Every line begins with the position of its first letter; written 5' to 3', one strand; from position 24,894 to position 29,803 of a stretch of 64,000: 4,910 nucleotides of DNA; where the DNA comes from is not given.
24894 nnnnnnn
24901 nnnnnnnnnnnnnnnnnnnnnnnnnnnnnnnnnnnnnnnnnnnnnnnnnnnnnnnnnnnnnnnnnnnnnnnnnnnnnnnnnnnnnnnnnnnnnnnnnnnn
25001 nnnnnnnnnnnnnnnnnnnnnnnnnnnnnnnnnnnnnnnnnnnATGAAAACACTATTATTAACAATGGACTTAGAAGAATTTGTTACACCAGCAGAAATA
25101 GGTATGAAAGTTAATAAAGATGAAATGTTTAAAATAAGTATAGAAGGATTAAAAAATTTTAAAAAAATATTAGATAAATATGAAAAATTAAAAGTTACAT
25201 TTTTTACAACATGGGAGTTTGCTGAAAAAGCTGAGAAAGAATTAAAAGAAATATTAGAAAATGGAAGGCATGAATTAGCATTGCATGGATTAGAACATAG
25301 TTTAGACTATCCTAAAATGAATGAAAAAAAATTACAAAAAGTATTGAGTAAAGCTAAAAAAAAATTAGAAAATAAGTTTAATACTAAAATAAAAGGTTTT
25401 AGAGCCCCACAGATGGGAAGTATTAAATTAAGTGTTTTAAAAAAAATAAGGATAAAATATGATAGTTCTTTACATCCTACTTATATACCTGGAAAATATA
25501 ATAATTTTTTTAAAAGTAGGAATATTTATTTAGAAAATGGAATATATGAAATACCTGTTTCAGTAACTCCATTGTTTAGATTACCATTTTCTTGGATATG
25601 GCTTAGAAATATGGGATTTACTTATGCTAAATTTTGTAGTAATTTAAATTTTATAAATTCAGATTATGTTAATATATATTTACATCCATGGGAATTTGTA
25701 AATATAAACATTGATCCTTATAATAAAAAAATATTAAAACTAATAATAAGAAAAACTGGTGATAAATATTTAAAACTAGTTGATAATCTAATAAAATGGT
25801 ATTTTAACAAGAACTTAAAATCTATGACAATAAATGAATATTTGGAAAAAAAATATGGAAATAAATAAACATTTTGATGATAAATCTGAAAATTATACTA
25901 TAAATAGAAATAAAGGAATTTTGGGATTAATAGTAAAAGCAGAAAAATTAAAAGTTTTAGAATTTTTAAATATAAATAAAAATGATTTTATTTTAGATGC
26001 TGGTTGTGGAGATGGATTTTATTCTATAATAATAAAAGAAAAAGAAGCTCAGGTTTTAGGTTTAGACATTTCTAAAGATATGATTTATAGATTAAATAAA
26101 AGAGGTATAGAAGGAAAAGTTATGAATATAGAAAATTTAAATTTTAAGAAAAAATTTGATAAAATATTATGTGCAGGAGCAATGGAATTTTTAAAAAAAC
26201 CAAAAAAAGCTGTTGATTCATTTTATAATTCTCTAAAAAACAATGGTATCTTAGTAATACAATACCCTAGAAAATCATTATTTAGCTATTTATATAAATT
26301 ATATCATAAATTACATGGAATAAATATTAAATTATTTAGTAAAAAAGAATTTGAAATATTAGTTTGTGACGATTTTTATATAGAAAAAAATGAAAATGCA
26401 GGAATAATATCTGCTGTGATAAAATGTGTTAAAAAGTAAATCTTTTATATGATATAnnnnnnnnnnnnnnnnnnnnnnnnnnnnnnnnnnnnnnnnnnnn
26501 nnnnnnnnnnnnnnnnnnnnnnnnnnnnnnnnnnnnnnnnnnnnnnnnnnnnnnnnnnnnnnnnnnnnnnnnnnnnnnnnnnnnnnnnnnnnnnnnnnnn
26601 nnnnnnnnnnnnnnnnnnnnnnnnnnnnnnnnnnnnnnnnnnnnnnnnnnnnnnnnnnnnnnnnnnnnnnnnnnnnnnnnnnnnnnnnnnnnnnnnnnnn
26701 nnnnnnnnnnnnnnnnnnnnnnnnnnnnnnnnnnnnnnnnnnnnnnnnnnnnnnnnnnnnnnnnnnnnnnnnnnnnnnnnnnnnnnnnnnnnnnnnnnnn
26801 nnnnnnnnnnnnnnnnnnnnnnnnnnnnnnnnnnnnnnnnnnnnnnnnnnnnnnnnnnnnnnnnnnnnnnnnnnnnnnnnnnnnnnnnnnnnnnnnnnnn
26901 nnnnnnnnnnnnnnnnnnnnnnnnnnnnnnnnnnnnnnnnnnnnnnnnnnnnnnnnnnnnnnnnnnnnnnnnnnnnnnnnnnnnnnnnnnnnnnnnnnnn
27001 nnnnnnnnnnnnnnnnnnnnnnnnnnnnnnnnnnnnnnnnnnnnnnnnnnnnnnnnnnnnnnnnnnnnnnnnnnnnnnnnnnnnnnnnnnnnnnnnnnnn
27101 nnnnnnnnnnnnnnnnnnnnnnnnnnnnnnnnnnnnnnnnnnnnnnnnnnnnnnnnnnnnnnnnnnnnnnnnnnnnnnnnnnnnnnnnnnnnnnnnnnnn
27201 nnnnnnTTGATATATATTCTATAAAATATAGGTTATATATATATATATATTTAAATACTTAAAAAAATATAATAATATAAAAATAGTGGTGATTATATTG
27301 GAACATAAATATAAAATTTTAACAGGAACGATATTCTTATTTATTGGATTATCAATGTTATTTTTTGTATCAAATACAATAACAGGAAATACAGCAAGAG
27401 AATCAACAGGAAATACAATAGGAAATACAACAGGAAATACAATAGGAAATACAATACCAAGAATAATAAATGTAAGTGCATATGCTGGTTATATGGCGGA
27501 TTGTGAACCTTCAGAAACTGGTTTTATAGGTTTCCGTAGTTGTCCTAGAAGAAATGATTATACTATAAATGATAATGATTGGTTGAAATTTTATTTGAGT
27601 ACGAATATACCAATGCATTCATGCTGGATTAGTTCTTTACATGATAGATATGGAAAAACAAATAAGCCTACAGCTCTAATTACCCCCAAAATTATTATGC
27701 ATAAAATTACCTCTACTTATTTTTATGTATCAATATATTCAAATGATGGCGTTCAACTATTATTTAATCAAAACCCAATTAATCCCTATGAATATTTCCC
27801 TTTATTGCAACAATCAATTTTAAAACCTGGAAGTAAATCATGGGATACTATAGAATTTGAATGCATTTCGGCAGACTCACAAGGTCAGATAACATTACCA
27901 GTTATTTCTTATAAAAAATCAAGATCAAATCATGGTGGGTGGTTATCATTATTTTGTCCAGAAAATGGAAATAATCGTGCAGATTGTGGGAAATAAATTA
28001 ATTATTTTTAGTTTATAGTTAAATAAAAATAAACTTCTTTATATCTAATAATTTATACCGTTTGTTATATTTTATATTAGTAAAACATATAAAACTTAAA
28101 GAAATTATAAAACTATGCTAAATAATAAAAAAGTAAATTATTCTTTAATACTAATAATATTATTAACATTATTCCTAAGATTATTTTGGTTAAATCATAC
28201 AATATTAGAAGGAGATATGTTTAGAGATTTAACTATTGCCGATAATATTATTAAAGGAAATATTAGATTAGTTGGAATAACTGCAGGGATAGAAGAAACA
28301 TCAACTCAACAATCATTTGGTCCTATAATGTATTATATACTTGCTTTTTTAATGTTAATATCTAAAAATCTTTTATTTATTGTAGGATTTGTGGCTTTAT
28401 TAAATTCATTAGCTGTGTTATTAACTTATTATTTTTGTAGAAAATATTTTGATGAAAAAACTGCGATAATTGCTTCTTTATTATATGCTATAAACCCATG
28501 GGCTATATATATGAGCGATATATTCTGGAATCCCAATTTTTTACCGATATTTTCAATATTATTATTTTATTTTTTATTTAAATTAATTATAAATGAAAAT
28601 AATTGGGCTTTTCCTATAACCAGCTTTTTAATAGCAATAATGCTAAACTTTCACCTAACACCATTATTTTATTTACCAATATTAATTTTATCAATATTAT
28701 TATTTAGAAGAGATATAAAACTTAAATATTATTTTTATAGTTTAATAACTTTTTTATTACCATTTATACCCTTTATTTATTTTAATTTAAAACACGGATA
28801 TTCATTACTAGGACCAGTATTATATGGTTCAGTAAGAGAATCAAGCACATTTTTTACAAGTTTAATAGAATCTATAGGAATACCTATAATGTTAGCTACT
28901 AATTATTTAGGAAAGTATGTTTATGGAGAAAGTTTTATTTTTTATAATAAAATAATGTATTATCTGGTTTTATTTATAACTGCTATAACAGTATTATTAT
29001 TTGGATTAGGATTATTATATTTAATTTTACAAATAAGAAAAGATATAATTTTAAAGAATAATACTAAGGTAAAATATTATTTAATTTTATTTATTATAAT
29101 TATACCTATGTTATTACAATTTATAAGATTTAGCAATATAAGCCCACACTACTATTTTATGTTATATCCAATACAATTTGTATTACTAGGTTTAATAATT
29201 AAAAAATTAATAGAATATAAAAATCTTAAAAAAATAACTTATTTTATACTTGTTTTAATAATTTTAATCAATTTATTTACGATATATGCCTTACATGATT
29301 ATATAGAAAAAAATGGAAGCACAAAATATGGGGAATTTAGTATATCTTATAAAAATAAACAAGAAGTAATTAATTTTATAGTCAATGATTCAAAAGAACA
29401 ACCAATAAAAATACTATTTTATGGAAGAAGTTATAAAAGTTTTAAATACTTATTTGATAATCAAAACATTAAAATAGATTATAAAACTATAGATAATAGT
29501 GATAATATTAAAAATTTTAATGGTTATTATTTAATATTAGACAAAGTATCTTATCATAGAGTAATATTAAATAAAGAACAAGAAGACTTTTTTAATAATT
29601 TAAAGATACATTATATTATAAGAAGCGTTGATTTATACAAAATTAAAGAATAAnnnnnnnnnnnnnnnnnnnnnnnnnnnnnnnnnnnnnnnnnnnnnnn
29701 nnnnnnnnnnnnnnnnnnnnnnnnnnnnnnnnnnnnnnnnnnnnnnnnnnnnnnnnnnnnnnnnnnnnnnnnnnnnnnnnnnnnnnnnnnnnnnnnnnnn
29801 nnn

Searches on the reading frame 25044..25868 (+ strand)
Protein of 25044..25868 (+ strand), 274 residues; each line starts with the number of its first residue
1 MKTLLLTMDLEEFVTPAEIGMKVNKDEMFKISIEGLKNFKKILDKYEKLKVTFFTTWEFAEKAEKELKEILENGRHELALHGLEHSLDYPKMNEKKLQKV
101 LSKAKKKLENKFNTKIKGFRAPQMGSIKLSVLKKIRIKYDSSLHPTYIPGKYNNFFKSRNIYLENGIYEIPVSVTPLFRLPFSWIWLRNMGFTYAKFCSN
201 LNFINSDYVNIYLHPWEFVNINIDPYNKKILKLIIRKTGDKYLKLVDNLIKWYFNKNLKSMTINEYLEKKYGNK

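Call 10: search_protein_families(library=pfam, proteins=[window:25044-25868:+], max_evalue=0.01)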
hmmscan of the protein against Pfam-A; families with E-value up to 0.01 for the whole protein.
window:25044-25868:+ (274 aa): 2 families
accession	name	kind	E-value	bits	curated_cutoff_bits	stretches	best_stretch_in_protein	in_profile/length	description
PF01522.26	Polysacc_deac_1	-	5.9e-12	46.1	23.1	1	38-123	23-105/124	Polysaccharide deacetylase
PF11959.13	DUF3473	-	2.7e-06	27.8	29.6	1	160-218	20-84/130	Domain of unknown function (DUF3473)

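Call 25: find_encoding_contigs(protein=window:25044-25868:+, flank=5000, max_places=10)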
Protein window:25044-25868:+ (274 aa): 1 contig read that carries it; 1 place shown.
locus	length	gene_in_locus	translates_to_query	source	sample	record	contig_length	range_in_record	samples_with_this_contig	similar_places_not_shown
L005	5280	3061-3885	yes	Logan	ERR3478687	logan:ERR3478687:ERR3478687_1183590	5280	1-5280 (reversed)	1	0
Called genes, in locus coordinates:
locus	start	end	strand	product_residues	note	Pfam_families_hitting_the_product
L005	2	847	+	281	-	?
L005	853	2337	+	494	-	-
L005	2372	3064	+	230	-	PF01209:Ubie_methyltran, PF05401:NodS (weak), PF00398:RrnaAD (weak), PF13489:Methyltransf_23, PF13847:Methyltransf_31, PF08241:Methyltransf_11, PF08242:Methyltransf_12, PF13649:Methyltransf_25, +2 more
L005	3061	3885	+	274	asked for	PF01522:Polysacc_deac_1, PF11959:DUF3473 (faint)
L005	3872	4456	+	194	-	PF02353:CMAS (weak), PF05219:DREV (weak), PF08003:Methyltransf_9 (weak), PF13489:Methyltransf_23, PF13847:Methyltransf_31, PF08241:Methyltransf_11, PF08242:Methyltransf_12, PF13649:Methyltransf_25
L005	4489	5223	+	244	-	PF00535:Glycos_transf_2, PF10111:Glyco_tranf_2_2, PF13641:Glyco_tranf_2_3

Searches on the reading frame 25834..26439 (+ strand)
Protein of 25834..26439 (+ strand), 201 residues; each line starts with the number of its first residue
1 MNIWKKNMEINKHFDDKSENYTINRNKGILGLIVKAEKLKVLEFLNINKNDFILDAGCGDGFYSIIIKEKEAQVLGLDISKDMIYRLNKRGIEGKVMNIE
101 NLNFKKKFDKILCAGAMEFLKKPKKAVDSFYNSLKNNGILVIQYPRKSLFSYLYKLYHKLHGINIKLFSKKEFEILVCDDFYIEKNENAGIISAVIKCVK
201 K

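Call 10: search_protein_families(library=pfam, proteins=[window:25834-26439:+], max_evalue=0.01)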
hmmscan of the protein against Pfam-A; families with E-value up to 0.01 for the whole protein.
window:25834-26439:+ (201 aa): 13 families
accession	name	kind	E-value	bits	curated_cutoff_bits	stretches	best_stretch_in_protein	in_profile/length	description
PF08241.18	Methyltransf_11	-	7.6e-16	59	21.2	1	54-142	1-95/95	Methyltransferase domain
PF13847.12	Methyltransf_31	-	3.9e-15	56.2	27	1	48-148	2-117/145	Methyltransferase domain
PF13649.12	Methyltransf_25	-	2.4e-14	54.2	27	1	53-138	1-97/97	Methyltransferase domain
PF13489.12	Methyltransf_23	-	9.3e-14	51.9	27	1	43-149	15-123/164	Methyltransferase domain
PF08242.18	Methyltransf_12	-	2e-13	51.3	30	1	54-140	1-98/98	Methyltransferase domain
PF02353.26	CMAS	-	3.5e-06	27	27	1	41-143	54-165/273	Mycolic acid cyclopropane synthetase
PF08003.17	Methyltransf_9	-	6.6e-06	25.7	23.8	1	41-142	107-217/315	Protein of unknown function (DUF1698)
PF05219.18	DREV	-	1.4e-05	24.8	26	1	49-142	94-186/265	DREV methyltransferase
PF07021.18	MetW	-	8.1e-05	22.8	21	1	48-130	12-98/193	Methionine biosynthesis protein MetW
PF03848.20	TehB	-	0.00015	21.7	20.4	1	40-122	21-110/193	Tellurite resistance protein TehB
PF13679.12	Methyltransf_32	-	0.0033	17.8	27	1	46-95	22-77/143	Methyltransferase domain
PF01555.25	N6_N4_Mtase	-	0.0087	16.5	26.7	0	47-85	179-217/221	DNA methylase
PF01209.24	Ubie_methyltran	-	0.0099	15.7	20.1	0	34-159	32-171/233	ubiE/COQ5 methyltransferase family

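Call 24: find_encoding_contigs(protein=window:25834-26439:+, flank=4000, max_places=10)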
Protein window:25834-26439:+ (201 aa): no gene with exactly this product is on record in the collection.

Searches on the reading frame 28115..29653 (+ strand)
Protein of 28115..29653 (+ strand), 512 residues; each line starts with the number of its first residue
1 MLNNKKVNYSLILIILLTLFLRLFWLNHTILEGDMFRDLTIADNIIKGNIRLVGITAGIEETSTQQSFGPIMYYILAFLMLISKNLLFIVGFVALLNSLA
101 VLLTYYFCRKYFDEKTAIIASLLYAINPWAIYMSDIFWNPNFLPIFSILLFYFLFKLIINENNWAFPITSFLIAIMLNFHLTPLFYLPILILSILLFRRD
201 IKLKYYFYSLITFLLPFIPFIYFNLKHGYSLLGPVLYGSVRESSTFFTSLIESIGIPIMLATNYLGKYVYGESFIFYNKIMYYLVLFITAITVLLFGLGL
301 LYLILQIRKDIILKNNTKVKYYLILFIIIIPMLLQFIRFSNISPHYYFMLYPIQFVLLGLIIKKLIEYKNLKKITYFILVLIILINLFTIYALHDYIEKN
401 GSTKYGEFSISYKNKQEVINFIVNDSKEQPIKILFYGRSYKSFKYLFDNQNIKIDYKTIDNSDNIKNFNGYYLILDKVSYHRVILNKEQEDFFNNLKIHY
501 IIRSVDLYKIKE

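Call 10: search_protein_families(library=pfam, proteins=[window:28115-29653:+], max_evalue=0.01)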
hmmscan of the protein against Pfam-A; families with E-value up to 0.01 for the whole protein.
window:28115-29653:+ (512 aa): 1 family
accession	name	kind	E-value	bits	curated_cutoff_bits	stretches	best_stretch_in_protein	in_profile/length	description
PF13231.12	PMT_2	-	3.3e-09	37.6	26.1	1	70-222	4-159/160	Dolichyl-phosphate-mannose-protein mannosyltransferase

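Call 23: find_encoding_contigs(protein=window:28115-29653:+, flank=4000, max_places=10)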
Protein window:28115-29653:+ (512 aa): 2 contigs read that carry it; 2 places shown.
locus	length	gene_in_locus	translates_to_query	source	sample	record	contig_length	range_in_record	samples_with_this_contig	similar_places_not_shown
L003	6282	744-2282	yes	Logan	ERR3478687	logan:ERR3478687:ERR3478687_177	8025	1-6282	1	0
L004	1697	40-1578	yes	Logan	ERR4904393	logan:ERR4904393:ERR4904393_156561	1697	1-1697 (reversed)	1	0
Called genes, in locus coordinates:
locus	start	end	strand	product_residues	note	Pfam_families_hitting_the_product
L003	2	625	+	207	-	?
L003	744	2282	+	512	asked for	PF13231:PMT_2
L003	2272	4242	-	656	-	-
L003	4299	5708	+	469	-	PF02310:B12-binding, PF04055:Radical_SAM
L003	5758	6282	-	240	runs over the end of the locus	PF01209:Ubie_methyltran (faint), PF13489:Methyltransf_23, PF13847:Methyltransf_31, PF08241:Methyltransf_11, PF08242:Methyltransf_12, PF13649:Methyltransf_25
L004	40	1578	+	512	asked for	PF13231:PMT_2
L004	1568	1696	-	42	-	?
